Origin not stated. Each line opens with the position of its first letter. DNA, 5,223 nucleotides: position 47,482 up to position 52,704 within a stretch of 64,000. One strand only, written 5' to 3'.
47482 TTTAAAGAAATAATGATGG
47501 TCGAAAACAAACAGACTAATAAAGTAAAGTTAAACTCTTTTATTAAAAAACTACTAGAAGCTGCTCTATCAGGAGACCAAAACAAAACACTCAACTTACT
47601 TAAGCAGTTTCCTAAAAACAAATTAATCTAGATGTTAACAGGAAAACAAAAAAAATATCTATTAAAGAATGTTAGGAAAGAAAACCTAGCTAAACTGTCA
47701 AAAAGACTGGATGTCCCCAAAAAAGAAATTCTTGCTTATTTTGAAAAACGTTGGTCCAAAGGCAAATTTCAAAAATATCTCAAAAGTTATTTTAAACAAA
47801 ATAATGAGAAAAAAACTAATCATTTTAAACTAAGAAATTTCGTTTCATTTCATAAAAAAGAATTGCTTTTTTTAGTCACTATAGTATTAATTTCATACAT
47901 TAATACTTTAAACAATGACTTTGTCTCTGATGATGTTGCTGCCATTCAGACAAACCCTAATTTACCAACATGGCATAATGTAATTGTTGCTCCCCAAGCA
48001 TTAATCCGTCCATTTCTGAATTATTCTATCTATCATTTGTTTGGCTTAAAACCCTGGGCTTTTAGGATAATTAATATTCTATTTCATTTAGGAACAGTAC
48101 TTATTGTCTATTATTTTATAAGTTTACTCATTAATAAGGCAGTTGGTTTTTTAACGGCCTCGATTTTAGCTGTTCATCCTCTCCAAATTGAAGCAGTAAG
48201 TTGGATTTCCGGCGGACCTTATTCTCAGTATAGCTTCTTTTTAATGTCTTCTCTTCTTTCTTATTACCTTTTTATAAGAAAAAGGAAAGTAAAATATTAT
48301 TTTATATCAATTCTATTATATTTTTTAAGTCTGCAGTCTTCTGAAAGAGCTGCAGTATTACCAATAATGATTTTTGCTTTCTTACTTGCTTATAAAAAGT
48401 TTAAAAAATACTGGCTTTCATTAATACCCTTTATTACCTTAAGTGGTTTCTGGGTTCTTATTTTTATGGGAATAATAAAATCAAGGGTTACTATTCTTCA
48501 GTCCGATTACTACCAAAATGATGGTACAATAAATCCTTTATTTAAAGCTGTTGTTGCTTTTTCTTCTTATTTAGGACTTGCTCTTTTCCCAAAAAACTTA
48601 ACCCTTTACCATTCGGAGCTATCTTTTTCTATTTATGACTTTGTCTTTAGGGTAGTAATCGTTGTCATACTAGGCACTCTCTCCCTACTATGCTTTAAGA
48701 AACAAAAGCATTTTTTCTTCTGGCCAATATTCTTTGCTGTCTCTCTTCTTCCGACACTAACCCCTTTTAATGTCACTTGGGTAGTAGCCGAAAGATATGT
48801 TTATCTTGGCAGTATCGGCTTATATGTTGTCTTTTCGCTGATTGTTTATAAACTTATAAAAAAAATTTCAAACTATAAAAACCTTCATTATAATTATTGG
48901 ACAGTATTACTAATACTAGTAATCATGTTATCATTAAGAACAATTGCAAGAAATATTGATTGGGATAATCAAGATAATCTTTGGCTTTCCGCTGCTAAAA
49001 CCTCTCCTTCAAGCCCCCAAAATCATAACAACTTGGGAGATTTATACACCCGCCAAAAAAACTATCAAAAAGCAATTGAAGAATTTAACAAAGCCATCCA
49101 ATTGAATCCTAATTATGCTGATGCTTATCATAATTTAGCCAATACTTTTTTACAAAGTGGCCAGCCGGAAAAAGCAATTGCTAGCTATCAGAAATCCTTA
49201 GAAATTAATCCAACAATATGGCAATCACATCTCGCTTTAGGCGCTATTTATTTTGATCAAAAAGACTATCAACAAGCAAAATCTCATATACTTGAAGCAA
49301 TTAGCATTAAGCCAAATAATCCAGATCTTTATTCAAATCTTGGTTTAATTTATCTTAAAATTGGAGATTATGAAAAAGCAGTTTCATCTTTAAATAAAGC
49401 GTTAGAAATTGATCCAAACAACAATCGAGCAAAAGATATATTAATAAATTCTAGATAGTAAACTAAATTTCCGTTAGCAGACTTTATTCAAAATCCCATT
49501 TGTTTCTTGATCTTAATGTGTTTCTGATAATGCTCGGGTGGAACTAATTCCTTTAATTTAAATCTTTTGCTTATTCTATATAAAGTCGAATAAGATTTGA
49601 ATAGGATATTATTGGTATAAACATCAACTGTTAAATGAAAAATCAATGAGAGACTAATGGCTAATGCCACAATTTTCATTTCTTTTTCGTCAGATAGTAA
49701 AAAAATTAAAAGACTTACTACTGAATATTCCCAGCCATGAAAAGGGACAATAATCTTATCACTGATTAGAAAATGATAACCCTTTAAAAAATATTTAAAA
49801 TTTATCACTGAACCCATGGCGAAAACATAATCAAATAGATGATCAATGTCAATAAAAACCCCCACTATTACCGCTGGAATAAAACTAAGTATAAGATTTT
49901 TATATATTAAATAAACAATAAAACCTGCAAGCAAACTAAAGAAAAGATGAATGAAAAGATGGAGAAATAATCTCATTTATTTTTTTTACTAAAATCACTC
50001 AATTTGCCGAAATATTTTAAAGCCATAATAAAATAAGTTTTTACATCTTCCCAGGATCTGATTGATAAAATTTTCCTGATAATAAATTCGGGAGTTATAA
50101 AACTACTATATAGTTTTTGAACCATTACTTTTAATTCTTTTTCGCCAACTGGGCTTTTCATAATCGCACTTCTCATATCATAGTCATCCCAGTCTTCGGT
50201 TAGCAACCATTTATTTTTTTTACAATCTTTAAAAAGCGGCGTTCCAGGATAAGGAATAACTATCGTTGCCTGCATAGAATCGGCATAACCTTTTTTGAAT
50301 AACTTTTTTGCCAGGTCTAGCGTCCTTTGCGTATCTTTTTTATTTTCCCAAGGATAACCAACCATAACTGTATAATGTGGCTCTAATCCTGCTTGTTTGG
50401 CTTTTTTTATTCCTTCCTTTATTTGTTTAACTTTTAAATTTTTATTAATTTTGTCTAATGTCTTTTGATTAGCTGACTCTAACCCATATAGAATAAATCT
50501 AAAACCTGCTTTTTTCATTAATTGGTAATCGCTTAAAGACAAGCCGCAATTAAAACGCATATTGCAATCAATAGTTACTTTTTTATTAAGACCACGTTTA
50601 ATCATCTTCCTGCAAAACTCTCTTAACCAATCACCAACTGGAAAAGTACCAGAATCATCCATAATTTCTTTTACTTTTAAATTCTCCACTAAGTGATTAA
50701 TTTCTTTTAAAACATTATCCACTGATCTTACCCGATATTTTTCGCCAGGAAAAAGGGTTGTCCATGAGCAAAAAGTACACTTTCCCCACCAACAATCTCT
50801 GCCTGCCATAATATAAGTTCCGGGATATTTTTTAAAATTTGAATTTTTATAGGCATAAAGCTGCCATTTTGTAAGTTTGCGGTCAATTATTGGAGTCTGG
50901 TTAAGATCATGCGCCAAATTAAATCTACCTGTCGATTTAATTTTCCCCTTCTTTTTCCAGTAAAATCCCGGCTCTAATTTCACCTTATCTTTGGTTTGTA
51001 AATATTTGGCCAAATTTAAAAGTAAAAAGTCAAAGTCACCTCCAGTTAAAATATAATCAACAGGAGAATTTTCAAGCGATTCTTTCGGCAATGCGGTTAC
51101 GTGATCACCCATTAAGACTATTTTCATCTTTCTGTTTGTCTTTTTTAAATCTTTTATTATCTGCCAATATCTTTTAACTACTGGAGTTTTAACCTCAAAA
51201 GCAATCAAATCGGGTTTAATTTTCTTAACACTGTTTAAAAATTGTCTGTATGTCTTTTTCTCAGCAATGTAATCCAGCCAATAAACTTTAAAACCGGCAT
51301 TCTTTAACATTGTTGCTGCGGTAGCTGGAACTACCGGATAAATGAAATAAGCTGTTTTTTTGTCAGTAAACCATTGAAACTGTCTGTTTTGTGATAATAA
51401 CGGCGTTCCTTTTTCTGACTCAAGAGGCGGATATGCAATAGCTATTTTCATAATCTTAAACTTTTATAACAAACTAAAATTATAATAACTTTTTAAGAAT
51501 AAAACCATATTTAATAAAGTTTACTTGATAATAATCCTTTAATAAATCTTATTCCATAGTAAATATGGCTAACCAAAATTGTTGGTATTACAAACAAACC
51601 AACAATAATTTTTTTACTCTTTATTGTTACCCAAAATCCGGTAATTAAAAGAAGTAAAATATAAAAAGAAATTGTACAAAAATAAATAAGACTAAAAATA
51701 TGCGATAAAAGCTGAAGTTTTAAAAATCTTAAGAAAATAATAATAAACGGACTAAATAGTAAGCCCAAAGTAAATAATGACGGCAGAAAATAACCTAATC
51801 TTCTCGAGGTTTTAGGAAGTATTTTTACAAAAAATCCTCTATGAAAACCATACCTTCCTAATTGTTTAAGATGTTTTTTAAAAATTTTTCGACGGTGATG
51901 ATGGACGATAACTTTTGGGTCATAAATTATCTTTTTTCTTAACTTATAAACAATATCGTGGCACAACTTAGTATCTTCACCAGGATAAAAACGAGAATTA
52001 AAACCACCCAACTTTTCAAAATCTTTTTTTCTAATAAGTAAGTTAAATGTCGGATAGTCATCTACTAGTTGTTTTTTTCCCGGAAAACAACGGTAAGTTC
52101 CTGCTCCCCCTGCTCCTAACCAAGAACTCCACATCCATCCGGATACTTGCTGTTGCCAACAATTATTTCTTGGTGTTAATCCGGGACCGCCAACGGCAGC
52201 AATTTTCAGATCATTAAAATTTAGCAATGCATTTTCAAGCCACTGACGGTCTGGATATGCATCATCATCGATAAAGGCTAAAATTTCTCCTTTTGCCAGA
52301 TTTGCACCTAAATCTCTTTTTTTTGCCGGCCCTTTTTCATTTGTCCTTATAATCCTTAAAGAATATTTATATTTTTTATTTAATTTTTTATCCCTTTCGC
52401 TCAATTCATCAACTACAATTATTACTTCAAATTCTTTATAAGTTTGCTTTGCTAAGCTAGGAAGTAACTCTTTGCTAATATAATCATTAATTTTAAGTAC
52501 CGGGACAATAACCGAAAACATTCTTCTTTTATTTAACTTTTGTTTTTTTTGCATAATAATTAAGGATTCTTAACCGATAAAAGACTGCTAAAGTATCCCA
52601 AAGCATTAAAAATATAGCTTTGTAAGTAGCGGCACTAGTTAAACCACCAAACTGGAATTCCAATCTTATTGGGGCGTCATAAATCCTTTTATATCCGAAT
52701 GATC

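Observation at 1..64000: Entire 64-kb window is one hyper-dense glycosylation island with about 13 GT-C membrane glycosyltransferases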

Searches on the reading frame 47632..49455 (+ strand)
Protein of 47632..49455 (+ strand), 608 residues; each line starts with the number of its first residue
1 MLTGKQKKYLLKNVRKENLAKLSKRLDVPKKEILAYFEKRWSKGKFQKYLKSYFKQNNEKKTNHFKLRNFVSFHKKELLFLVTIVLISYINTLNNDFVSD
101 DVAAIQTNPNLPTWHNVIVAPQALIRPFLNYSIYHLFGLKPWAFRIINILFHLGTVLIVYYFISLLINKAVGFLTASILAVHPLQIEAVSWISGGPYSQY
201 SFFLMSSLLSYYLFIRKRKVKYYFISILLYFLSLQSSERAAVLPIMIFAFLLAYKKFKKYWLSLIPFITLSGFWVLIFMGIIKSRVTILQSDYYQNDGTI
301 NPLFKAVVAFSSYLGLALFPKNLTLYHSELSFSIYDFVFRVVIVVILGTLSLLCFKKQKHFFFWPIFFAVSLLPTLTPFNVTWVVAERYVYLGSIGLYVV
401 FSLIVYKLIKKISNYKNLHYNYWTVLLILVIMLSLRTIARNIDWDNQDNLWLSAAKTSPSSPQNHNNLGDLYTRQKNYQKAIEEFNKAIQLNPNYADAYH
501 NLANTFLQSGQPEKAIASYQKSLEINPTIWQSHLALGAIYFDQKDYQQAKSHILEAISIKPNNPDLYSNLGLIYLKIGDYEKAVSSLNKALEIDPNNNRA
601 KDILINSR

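Call 7: search_protein_families(library=pfam, proteins=[window:47632-49455:+], max_evalue=0.01)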
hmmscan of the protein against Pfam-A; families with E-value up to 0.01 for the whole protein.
window:47632-49455:+ (608 aa): 33 families (the best 25 are shown)
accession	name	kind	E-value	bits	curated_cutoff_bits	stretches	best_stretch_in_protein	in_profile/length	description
PF00515.34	TPR_1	-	3.1e-40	134.8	27.8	4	565-597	2-34/34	Tetratricopeptide repeat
PF07719.23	TPR_2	-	3.9e-38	126.9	27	4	464-495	3-34/34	Tetratricopeptide repeat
PF13181.12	TPR_8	-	5.7e-35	116.9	25.7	4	565-597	2-34/34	Tetratricopeptide repeat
PF13414.12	TPR_11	-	1.2e-30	105.3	26.8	4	469-510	1-42/42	TPR repeat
PF13431.12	TPR_17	-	4.2e-29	98.8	24.4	3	485-517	2-34/34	Tetratricopeptide repeat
PF13424.12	TPR_12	-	2.1e-25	89.1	30.1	2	465-525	6-74/77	Tetratricopeptide repeat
PF14559.12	TPR_19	-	1.5e-21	76.9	25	2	541-602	2-63/68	Tetratricopeptide repeat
PF13428.12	TPR_14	-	3.6e-18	64.7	23.5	1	467-504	6-43/44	Tetratricopeptide repeat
PF13432.12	TPR_16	-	7.3e-18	65.1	32.7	3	501-564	2-65/65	Tetratricopeptide repeat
PF13176.12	TPR_7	-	8.4e-17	60.2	27.9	2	567-598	2-33/36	Tetratricopeptide repeat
PF13371.12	TPR_9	-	4.4e-15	55.9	35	2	536-600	1-65/73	Tetratricopeptide repeat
PF23914.1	TPR_CcmH_CycH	-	2.5e-13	50.6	42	1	460-551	48-142/158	Cytochrome c-type biogenesis protein H TPR domain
PF13374.12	TPR_10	-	4.1e-12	46.1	27.5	0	496-525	2-31/42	Tetratricopeptide repeat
PF13174.12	TPR_6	-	4.2e-12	46.3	26.3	0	569-596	5-32/33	Tetratricopeptide repeat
PF12895.13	ANAPC3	-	4.7e-10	40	27.2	1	475-555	2-81/82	Anaphase-promoting complex, cyclosome, subunit 3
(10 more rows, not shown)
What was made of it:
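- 47632..49458 (+): g40: GT-C (PMT_2) with a C-terminal TPR domain, the same architecture as TMTC-type protein O-mannosyltransferases. TPR_1 134.8 bits on residues 460-600 (call 7).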

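Call 88: search_protein_families(library=ncbifam, proteins=[window:47632-49455:+], max_evalue=0.00001)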
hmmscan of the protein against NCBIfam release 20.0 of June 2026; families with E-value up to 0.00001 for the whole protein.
window:47632-49455:+ (608 aa): 28 families (the best 25 are shown)
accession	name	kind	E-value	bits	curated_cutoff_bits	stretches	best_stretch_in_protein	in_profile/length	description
NF040959.1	MamA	equivalog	4.5e-27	94.8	200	2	497-599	72-174/204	magnetosome protein MamA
TIGR02917.1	PEP_TPR_lipo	equivalog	4.7e-27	94.3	312.2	1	454-600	355-501/899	XrtA/PEP-CTERM system TPR-repeat protein PrsT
TIGR02521.1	type_IV_pilW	equivalog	1.3e-23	83.8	154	1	463-600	32-171/234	type IV pilus biogenesis/stability protein PilW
NF033762.1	social_mot_Tgl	equivalog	1.5e-16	60.5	225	1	454-596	57-202/252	social motility TPR repeat lipoprotein Tgl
NF008391.2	PRK11189.1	equivalog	5.3e-16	59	250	2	453-521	90-158/297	lipoprotein NlpI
NF033920.0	C39_PA2778_fam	equivalog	6.4e-16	58.5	150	2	504-595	164-255/255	PA2778 family cysteine peptidase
NF047507.1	TPR_BatC_Lepto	exception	1.1e-15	57.7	175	0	569-601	101-133/214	TPR repeat-containing protein BatC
NF047558.1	TPR_END_plus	domain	6.1e-14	51.7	32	0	467-497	4-34/56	TPR end-of-group domain-containing protein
NF033758.1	gliding_GltE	equivalog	3.1e-13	49.5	225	1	500-596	226-322/411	adventurous gliding motility TPR repeat lipoprotein GltE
TIGR02552.1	LcrH_SycD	equivalog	4.9e-13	49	104.8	1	525-602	47-124/136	SycD/LcrH family type III secretion system chaperone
TIGR00540.1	TPR_hemY_coli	hypoth_equivalog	7.4e-13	48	142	1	454-522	318-385/385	heme biosynthesis-associated TPR protein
TIGR00990.1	3a0801s09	subfamily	1.1e-12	47.4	757.25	1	500-597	334-432/615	mitochondrial import receptor subunit TOM70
NF047371.1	FlcA_CTERM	equivalog_domain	4.3e-12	45.3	300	1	539-600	447-509/646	periplasmic flagellar collar protein FlcA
NF052312.1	T9SS_PorW_SprE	equivalog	3.6e-10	39.2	250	0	499-561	293-359/716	type IX secretion system periplasmic lipoprotein PorW/SprE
NF002725.1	PRK02603.1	equivalog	1.6e-09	38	143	0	476-548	49-124/173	photosystem I assembly protein Ycf3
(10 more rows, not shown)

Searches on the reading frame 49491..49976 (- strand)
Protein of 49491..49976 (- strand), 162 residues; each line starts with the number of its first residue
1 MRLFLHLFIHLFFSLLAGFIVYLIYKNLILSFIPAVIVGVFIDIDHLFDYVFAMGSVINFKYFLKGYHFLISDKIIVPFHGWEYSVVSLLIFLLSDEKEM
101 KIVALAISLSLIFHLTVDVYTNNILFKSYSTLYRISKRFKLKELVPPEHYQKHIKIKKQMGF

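Call 8: search_protein_families(library=pfam, proteins=[window:49491-49976:-], max_evalue=0.01)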
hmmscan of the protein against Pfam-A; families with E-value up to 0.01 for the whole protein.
window:49491-49976:- (162 aa): 0 families

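Call 12: search_protein_families(library=ncbifam, proteins=[window:49491-49976:-], max_evalue=0.1)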
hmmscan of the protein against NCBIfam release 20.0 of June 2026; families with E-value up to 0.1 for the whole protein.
window:49491-49976:- (162 aa): 0 families

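Call 63: search_protein_families(library=pfam, proteins=[window:49491-49976:-], max_evalue=1)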
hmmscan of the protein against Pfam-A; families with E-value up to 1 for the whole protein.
window:49491-49976:- (162 aa): 0 families
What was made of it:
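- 49488..49976 (-): g41: 162-aa protein with 4 TM segments, unknown role. It belongs to the g43-g42-g41 module. No Pfam match (calls 8, 63).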

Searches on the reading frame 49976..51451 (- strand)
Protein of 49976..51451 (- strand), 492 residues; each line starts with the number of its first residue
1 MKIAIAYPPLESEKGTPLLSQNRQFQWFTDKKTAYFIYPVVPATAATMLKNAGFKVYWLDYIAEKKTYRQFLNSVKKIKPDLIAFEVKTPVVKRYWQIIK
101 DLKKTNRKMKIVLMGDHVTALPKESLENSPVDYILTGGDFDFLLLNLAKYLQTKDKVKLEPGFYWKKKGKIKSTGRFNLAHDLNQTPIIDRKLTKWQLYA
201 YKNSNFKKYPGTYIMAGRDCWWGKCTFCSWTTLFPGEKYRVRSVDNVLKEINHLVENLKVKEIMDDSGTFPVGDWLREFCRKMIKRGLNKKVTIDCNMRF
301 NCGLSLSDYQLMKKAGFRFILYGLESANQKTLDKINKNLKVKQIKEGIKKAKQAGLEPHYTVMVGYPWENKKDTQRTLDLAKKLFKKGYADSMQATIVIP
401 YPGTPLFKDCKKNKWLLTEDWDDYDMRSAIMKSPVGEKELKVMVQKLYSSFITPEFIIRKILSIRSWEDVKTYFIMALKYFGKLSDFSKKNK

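Call 8: search_protein_families(library=pfam, proteins=[window:49976-51451:-], max_evalue=0.01)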
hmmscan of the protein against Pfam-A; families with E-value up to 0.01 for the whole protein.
window:49976-51451:- (492 aa): 3 families
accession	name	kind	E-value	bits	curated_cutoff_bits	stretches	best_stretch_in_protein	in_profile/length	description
PF04055.27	Radical_SAM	-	3.1e-20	73.5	29.5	1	219-381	6-166/166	Radical SAM superfamily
PF02310.24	B12-binding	-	2.5e-11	43.9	32.1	1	43-135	18-109/121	B12 binding domain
PF25199.1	nSTAND_NTPase5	-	0.0016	18.7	34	1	45-113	62-130/145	Novel STAND NTPase 5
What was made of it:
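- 49973..51451 (-): g42: B12-binding radical SAM enzyme (HpnJ-like), a candidate C-methylase or rearrangement enzyme acting on a sugar or lipid. Radical_SAM 73.5 bits and B12-binding 43.9 bits (call 8).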

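Call 14: search_protein_families(library=ncbifam, proteins=[window:49976-51451:-], max_evalue=0.00001)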
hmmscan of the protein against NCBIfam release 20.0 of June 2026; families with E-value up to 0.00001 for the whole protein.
window:49976-51451:- (492 aa): 22 families
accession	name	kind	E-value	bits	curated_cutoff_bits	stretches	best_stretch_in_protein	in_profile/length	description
TIGR03471.1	HpnJ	equivalog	5.1e-55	187.2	577.6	1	30-473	25-456/472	hopanoid biosynthesis associated radical SAM protein HpnJ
TIGR02026.1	BchE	equivalog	5.8e-33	114.5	481.35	1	44-453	27-429/497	magnesium-protoporphyrin IX monomethyl ester anaerobic oxidative cyclase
NF050148.1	rSAM_ApyD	equivalog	2.6e-29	102.1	750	1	65-410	60-393/645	RiPP biosynthesis radical SAM protein ApyD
TIGR04013.1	B12_SAM_MJ_1487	hypoth_equivalog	1.8e-24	86.3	251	2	320-409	269-356/382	TIGR04013 family B12-binding domain/radical SAM domain-containing protein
TIGR04072.2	rSAM_ladder_B12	equivalog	2e-24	86.1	360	1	33-387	12-352/443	lipid biosynthesis B12-binding/radical SAM protein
TIGR04479.1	bcpD_PhpK_rSAM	subfamily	6.6e-24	84.1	600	1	43-408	76-429/504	PhpK family radical SAM P-methyltransferase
TIGR04014.1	B12_SAM_MJ_0865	equivalog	2.7e-20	72.5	360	2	318-408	270-356/434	methyl-coenzyme M reductase glutamine C-methyltransferase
TIGR03975.1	rSAM_ocin_1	subfamily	2.9e-20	72.3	281.85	1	96-383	145-429/606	RiPP maturation radical SAM C-methyltransferase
TIGR04367.1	HpnR_B12_rSAM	equivalog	1.3e-19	70.1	650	1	45-435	28-396/490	hopanoid C-3 methylase HpnR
NF040542.1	rSAM_RCCLKC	equivalog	5.3e-19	68.7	450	1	39-417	13-384/423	arsinothricin biosynthesis radical SAM protein ArsL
NF038361.1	rSAM_Sden_1168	equivalog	1.4e-17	63.5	575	1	92-447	157-511/560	Sden_1168 family B12-binding radical SAM P-methyltransferase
TIGR04385.1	B12_rSAM_cofa1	equivalog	1e-15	57.9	450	1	37-399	18-379/438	B12 lower ligand biosynthesis radical SAM protein BzaD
TIGR04190.1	B12_SAM_Ta0216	equivalog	5.3e-13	48.4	500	1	36-394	34-404/554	TIGR04190 family B12-binding domain/radical SAM domain protein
NF040546.1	rSAM_CUAEP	equivalog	7.5e-13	48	500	1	39-424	13-382/468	CUAEP/CCAEP-tail radical SAM (seleno)protein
TIGR04295.1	B12_rSAM_oligo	hypoth_equivalog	6.1e-11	41.6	400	1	38-408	24-382/422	TIGR04295 family B12-binding domain-containing radical SAM protein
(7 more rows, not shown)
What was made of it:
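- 49973..51451 (-): NCBIfam HpnJ 187 bits, below the cut-off (call 14).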

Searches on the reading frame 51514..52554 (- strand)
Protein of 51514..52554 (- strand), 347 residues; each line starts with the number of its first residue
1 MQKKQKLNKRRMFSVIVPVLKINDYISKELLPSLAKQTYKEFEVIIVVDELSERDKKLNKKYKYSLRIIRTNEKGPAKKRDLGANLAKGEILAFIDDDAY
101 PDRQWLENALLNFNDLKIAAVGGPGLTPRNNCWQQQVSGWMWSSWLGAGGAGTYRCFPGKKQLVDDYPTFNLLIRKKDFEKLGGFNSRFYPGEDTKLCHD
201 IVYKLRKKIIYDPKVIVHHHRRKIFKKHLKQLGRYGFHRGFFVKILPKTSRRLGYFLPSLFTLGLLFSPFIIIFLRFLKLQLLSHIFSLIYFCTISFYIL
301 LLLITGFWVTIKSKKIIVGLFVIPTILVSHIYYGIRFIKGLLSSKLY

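Call 8: search_protein_families(library=pfam, proteins=[window:51514-52554:-], max_evalue=0.01)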
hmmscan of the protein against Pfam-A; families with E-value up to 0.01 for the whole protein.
window:51514-52554:- (347 aa): 4 families
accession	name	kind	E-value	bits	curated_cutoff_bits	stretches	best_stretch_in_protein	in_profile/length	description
PF00535.33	Glycos_transf_2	-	1.1e-17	64.9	23.3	1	14-181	1-166/168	Glycosyl transferase family 2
PF13641.12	Glyco_tranf_2_3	-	3.9e-09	37.3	27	1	13-234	3-226/230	Glycosyltransferase like family 2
PF10111.15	Glyco_tranf_2_2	-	3.1e-08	33.9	27.3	1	14-109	1-102/276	Glycosyltransferase like family 2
PF13632.12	Glyco_trans_2_3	-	2.6e-07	31.1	27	1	93-300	3-194/198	Glycosyl transferase family group 2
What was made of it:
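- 51511..52554 (-): g43: GT2 with C-terminal TM segments. Glycos_transf_2 64.9 bits (call 8).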

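Call 38: search_solved_structures(query=window:51514-52554:-, max_evalue=0.001)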
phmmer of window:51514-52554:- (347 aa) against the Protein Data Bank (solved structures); distinct sequences matched with E-value up to 0.001: 6.
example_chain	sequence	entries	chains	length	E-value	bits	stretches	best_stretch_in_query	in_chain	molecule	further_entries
5tze_C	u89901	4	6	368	8.2e-12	48.2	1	12-111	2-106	Glycosyl transferase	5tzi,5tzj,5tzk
5tz8_A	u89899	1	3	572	1.7e-11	47.2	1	12-111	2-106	Glycosyl transferase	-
5hea_A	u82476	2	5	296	6.7e-11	45.2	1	11-109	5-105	Putative glycosyltransferase (GalT1)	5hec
3bcv_A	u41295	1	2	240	5.9e-06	28.9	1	13-104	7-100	Putative glycosyltransferase protein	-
2z87_A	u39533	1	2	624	0.00026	23.5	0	14-110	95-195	Chondroitin synthase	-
2z86_A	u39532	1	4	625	0.00026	23.5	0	14-110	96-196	Chondroitin synthase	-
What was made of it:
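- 51511..52554 (-): PDB matches are TarS-type GT2 enzymes, N-terminal domain only (call 38).
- Tried and rejected: Its PDB matches are TarS-type GT2 enzymes only (call 38).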

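Call 57: search_protein_families(library=ncbifam, proteins=[window:51514-52554:-], max_evalue=0.000001)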
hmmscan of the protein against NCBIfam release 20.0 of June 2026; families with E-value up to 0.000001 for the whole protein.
window:51514-52554:- (347 aa): 9 families
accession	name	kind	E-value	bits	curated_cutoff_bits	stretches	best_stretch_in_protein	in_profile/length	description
TIGR03965.1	mycofact_glyco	equivalog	1.5e-30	106.5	280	1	8-236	71-297/467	mycofactocin biosynthesis glycosyltransferase MftF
NF041875.1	EPS_EpsD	equivalog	1.3e-20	74.1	370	1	28-237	15-225/325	exopolysaccharide biosynthesis glycosyltransferase EpsD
NF041394.1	GtaseAglG_Halo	equivalog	4.8e-20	72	440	1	14-241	4-236/304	glucosyl-dolichyl phosphate glucuronosyltransferase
TIGR04283.1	glyco_like_mftF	equivalog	4.6e-13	49.3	182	1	14-109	2-93/221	TIGR04283 family arsenosugar biosynthesis glycosyltransferase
NF007482.0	PRK10073.1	equivalog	4.6e-10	39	423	1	8-102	3-101/334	glycosyltransferase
NF038302.1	EPS_HpsE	equivalog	3e-09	36.3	300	1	13-110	3-108/307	hormogonium polysaccharide biosynthesis glycosyltransferase HpsE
NF047683.1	TeichurnBiosyTuaG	equivalog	2.3e-08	34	400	1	9-110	4-108/252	teichuronic acid biosynthesis protein TuaG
NF038299.1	EPS_HpsN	equivalog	5.7e-08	32.1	425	1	12-124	2-118/317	hormogonium polysaccharide biosynthesis glycosyltransferase HpsN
TIGR03937.1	PgaC_IcaA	equivalog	1.5e-07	30.8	422.3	1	3-123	37-161/407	poly-beta-1,6-N-acetyl-D-glucosamine synthase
